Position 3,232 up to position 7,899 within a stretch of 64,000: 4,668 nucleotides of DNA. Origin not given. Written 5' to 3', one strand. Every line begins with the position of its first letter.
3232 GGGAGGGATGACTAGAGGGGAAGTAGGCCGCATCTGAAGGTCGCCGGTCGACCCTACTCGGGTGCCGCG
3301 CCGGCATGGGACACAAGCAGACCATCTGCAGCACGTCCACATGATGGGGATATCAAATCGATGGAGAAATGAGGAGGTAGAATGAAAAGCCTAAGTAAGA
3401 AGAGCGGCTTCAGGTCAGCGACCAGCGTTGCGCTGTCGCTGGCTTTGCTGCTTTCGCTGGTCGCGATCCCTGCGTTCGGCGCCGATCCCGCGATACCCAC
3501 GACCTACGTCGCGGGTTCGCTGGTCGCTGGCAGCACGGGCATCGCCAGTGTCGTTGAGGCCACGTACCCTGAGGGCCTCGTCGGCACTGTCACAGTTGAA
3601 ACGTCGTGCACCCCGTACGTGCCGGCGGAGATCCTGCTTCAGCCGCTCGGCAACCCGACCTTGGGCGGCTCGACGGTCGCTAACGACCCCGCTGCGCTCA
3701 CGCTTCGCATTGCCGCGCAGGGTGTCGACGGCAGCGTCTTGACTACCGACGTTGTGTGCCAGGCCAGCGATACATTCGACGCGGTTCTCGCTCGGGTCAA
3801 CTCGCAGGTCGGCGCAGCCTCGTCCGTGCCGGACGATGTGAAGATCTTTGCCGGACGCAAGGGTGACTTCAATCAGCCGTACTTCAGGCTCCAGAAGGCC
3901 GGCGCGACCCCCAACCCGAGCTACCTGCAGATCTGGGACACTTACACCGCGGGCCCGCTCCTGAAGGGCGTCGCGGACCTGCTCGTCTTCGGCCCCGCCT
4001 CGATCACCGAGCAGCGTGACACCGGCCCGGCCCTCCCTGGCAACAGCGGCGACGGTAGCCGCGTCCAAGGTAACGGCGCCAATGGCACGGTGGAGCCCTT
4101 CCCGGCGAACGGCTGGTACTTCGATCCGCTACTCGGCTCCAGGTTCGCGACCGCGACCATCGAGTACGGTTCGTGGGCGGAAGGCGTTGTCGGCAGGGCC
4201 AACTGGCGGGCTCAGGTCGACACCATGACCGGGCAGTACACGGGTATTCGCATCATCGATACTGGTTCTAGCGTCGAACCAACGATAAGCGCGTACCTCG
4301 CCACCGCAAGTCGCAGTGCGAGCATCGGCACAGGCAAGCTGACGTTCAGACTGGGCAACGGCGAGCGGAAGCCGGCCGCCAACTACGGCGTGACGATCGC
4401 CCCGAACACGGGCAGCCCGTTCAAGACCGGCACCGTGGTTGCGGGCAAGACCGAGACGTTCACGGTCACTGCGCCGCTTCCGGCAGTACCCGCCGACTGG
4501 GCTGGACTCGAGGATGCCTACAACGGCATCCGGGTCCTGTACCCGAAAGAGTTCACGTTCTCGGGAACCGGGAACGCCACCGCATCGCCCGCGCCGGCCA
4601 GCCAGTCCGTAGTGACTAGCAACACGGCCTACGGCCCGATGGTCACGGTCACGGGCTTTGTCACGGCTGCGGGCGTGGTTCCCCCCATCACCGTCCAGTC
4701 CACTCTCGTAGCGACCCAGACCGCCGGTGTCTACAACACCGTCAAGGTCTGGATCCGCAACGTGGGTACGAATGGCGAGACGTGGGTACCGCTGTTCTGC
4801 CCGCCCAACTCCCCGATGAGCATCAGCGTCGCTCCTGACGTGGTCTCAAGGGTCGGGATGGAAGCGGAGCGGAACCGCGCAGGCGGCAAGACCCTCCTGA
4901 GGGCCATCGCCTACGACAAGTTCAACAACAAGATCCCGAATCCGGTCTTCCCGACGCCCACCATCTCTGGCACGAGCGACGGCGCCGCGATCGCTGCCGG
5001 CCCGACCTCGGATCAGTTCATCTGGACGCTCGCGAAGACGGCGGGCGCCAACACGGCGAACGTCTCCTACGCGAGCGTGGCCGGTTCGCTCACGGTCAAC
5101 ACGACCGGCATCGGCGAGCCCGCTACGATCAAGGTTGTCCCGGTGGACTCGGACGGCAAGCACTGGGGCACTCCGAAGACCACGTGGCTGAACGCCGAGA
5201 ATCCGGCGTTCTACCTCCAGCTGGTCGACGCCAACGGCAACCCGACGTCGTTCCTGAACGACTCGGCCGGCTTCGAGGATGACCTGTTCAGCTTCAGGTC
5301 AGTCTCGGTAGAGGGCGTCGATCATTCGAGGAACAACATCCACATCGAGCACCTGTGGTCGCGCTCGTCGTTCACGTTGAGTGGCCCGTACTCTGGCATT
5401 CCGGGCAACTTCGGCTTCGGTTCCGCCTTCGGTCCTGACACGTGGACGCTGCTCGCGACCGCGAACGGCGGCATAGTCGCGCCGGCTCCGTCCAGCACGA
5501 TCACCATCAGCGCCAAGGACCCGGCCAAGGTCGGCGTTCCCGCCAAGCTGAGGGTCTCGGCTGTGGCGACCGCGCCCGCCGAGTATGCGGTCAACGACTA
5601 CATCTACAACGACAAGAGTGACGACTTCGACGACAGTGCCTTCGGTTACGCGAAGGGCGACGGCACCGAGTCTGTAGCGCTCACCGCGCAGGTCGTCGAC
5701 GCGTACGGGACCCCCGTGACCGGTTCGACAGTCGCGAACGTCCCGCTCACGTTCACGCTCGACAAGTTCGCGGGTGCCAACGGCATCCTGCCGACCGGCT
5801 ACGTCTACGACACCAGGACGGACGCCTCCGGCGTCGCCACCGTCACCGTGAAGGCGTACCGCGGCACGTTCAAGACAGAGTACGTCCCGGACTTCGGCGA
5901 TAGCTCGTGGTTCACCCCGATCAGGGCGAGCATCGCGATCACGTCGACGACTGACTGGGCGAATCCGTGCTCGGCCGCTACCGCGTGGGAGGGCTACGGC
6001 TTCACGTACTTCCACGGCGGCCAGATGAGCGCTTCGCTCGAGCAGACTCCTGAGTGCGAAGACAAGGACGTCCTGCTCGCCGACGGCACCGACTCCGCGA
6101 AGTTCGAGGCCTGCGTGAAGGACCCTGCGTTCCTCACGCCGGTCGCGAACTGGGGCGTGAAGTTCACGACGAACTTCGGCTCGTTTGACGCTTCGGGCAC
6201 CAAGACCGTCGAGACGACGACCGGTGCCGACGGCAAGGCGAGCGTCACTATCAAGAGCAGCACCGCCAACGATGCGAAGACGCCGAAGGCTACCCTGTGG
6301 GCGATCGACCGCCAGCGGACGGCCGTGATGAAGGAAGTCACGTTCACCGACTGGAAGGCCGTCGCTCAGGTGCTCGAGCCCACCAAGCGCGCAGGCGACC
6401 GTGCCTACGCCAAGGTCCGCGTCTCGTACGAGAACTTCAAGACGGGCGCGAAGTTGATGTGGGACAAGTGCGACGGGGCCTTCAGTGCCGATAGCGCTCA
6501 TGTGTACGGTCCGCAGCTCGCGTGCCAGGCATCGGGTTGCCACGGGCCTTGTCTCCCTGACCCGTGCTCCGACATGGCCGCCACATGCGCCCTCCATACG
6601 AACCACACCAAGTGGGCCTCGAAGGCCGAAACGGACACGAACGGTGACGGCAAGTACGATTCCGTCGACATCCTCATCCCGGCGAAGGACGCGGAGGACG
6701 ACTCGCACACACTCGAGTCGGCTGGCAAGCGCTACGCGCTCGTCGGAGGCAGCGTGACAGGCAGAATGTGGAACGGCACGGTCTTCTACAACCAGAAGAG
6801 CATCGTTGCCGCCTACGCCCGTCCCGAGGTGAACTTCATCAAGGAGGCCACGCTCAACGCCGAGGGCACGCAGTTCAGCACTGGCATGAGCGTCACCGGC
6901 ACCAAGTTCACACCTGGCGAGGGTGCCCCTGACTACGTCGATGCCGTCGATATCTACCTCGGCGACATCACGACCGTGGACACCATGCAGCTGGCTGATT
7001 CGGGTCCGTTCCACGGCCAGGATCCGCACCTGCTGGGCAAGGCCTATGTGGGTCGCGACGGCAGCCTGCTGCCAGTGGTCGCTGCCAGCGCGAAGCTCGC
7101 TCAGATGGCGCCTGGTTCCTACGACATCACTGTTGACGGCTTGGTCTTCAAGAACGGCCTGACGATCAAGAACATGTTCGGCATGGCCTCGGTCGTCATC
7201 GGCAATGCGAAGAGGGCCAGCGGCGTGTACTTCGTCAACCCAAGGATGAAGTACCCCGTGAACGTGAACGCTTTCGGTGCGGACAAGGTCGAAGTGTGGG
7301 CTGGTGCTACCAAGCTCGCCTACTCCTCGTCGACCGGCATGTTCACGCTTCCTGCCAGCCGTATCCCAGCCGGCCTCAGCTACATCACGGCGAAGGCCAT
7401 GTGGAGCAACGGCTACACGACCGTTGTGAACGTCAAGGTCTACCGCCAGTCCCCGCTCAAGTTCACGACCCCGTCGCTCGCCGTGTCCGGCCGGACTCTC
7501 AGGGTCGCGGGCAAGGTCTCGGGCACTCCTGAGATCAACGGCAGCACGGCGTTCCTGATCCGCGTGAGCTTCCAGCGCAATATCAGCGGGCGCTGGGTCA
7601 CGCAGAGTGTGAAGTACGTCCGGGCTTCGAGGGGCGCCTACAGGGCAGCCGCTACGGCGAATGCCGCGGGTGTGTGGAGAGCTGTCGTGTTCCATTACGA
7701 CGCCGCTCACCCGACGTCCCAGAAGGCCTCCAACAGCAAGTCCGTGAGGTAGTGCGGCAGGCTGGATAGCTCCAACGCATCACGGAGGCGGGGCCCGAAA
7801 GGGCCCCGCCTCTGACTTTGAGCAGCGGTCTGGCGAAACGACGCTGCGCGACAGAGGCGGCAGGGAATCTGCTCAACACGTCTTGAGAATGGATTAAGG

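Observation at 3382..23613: Five neighbouring secreted proteins share a C-terminal module of about 100 aa that ends exactly at the C-terminus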

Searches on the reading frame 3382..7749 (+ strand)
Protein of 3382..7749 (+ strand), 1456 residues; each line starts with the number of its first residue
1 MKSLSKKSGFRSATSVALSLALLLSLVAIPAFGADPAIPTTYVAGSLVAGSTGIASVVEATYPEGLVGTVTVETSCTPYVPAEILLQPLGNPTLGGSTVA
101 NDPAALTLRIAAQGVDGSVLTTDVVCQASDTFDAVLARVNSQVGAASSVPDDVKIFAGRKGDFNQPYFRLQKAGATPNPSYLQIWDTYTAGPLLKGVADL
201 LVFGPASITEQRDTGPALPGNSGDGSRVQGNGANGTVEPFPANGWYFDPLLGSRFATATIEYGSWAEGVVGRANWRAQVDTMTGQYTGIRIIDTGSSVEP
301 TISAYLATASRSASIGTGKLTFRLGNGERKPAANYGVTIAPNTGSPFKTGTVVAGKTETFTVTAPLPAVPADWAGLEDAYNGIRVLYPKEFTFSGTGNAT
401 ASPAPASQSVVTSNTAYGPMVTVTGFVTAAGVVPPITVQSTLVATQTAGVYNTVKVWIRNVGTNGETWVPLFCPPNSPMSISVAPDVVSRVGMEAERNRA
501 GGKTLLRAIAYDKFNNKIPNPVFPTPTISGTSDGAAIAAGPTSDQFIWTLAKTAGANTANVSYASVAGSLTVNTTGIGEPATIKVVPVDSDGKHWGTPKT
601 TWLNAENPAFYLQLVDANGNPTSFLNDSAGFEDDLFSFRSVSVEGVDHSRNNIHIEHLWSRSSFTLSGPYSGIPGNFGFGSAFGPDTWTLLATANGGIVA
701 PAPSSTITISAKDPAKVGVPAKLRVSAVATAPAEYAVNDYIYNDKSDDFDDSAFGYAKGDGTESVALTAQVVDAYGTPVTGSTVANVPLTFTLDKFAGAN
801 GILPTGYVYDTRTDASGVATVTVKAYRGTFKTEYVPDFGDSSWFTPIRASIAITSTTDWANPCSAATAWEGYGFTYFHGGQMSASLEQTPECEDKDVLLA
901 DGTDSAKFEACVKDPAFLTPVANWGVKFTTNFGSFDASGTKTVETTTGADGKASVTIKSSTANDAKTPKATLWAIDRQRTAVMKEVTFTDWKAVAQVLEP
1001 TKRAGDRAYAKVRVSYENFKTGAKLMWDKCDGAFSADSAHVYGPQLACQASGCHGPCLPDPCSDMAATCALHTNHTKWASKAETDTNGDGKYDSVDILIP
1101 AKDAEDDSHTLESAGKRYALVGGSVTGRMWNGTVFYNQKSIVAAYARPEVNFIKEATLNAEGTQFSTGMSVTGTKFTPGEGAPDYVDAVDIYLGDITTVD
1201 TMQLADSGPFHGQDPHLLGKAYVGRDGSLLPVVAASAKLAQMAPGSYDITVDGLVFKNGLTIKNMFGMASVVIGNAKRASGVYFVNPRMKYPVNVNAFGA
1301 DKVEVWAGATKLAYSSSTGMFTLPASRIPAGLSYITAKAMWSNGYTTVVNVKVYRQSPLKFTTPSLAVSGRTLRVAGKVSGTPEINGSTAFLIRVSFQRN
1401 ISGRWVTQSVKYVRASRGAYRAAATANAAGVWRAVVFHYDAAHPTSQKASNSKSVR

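Call 9: search_protein_families(library=pfam, proteins=[window:3382-7749:+], max_evalue=0.1)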
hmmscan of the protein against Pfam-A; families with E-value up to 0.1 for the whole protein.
window:3382-7749:+ (1456 aa): 2 families
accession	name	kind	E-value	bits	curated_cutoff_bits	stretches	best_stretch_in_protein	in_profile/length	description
PF02369.22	Big_1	-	8.2e-10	39.1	34.9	2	894-967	7-76/93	Bacterial Ig-like domain (group 1)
PF09134.16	Invasin_D3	-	0.011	16.7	33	1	894-981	10-91/98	Invasin, domain 3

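Call 13: search_protein_families(library=ncbifam, proteins=[window:3382-7749:+], max_evalue=0.1)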
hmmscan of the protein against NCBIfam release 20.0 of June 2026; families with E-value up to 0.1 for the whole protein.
window:3382-7749:+ (1456 aa): 0 families

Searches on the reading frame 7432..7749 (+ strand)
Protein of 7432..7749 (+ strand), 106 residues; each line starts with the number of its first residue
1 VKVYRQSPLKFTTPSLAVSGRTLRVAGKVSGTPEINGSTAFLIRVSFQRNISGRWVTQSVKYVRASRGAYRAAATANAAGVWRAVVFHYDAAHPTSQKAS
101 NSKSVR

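Call 89: predict_structure(alignment_id=A8)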
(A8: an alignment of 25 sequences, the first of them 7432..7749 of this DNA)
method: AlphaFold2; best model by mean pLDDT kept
length: 106 residues; sequences in the alignment: 25
mean_pLDDT: 81.7   pTM: 0.75
mean pLDDT of the five models: 81.7, 80.3, 79.5, 78.5, 77.0
residues with pLDDT >= 90: 40; 70-90: 39; 50-70: 25; < 50: 2
segments of 3 or more residues with pLDDT < 50: none
pLDDT, mean of each block of 10 residues (from residue 1): 65 79 89 58 91 96 88 94 87 66 87
secondary structure, 60 per line:
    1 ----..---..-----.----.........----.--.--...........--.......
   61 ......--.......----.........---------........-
elements in order: E22-30 E41-51 E54-66 E69-75 E80-88 E98-105
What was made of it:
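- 7441..7749 (+): Module copy 1, the divergent one. It lacks the P-x-H histidine. Net charge +14, pI 11.8. AF2 pLDDT 81.7 with the same strand order (call 89).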
